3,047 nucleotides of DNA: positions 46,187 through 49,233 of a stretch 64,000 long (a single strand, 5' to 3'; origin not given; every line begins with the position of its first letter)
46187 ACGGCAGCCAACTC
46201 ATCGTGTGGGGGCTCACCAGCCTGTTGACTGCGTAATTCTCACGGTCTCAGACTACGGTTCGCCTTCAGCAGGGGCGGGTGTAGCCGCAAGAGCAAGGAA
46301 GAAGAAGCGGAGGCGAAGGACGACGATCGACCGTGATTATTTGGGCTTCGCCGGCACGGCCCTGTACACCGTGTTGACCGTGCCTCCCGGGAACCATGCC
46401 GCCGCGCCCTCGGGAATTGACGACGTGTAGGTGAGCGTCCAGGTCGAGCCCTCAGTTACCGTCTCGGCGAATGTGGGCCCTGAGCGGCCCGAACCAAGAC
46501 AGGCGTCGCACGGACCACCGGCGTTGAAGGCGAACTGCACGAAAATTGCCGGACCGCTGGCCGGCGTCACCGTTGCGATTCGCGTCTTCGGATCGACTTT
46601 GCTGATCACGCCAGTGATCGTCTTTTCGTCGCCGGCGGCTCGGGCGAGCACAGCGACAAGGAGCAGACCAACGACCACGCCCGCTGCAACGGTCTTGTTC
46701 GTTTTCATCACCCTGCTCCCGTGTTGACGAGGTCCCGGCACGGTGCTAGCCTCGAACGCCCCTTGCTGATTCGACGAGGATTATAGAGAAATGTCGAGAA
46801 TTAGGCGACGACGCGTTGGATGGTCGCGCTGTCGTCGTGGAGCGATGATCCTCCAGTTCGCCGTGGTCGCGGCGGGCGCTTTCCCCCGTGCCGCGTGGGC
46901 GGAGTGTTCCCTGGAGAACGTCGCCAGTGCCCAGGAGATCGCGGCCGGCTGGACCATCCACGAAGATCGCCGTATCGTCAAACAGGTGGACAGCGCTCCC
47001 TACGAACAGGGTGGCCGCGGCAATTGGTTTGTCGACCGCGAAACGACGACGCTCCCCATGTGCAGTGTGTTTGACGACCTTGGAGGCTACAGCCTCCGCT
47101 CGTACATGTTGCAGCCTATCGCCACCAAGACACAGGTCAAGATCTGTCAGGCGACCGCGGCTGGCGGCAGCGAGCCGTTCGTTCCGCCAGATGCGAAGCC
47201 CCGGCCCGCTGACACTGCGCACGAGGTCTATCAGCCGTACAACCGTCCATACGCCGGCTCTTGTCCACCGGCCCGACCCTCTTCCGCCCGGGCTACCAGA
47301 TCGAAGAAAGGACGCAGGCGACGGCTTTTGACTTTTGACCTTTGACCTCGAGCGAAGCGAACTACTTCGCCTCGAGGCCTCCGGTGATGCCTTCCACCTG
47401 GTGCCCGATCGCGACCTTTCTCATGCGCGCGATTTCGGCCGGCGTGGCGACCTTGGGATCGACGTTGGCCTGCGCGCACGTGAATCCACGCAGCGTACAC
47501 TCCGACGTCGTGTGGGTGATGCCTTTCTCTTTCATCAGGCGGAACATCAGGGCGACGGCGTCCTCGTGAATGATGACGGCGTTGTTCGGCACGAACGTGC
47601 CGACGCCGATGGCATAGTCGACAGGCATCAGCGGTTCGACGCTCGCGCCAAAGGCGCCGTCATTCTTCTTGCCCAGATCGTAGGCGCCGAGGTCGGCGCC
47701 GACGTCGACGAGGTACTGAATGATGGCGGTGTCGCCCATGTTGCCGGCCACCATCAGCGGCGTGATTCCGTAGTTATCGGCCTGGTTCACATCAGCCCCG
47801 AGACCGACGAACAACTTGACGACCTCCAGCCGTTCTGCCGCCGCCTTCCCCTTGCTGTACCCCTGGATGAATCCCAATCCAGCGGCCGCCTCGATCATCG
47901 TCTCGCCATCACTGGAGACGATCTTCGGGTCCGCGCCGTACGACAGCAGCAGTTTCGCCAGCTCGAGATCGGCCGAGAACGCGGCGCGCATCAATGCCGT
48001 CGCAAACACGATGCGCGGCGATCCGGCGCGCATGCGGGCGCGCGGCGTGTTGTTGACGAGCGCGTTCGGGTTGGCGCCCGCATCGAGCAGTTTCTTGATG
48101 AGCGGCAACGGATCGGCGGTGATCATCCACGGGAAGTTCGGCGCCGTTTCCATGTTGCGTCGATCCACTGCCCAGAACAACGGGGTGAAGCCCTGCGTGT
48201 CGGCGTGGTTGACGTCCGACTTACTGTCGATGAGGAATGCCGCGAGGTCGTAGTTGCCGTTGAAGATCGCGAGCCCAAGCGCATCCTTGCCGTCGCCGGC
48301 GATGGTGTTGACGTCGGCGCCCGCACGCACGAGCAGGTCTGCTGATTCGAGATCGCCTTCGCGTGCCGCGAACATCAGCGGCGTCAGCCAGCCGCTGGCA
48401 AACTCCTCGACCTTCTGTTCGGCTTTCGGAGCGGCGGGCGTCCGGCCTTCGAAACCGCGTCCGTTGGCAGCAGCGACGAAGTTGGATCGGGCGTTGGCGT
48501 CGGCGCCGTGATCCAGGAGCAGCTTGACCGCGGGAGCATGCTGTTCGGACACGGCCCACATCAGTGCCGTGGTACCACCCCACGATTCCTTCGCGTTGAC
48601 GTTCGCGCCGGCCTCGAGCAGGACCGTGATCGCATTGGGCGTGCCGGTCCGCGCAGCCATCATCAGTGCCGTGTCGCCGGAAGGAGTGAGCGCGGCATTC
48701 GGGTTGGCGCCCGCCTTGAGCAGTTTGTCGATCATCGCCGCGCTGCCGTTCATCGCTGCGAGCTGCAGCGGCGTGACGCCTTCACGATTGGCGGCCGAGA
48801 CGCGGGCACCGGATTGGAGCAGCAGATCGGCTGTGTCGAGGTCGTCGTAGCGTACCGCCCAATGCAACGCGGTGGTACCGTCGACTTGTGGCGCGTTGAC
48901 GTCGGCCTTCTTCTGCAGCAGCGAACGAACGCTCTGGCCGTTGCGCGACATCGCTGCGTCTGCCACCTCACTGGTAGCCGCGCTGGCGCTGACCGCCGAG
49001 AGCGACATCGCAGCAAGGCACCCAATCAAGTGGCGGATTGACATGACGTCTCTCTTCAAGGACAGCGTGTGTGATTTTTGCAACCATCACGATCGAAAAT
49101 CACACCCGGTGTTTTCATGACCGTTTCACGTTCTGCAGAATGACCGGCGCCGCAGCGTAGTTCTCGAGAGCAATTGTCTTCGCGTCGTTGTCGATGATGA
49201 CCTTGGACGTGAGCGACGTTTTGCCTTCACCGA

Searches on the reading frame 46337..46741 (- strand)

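Call 9: search_protein_families(library=pfam, proteins=[window:46337-46741:-], max_evalue=0.01)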
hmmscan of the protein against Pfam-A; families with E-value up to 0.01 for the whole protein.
window:46337-46741:- (134 aa): 1 family
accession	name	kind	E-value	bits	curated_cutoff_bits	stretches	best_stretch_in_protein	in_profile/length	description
PF16177.11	ACAS_N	-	0.0013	18.9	27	1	99-128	27-55/55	Acetyl-coenzyme A synthetase N-terminus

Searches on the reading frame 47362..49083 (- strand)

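Call 9: search_protein_families(library=pfam, proteins=[window:47362-49083:-], max_evalue=0.01)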
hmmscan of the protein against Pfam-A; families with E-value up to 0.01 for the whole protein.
window:47362-49083:- (573 aa): 7 families
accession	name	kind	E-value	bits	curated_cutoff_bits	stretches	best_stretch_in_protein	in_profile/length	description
PF00023.36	Ank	-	2.6e-60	197.4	21.1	7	68-99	1-32/33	Ankyrin repeat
PF12796.13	Ank_2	-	4.8e-60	200.6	27.3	5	43-130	4-88/90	Ankyrin repeats (3 copies)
PF13637.12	Ank_4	-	1.7e-49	165.1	22.7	7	73-122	1-50/50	Ankyrin repeats (many copies)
PF13606.12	Ank_3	-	5.6e-44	142.8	22.3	2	102-130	2-30/30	Ankyrin repeat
PF13857.12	Ank_5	-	6e-29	100.2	27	2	136-174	16-53/56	Ankyrin repeats (many copies)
PF23745.1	ANK_LRRK2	-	9.8e-06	25.9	27.5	0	152-195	47-89/130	LRRK2 ANK repeat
PF24521.3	Ank_KRIT1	-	0.00099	19.3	80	0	104-193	20-108/149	KRIT1 ankyrin-repeats domain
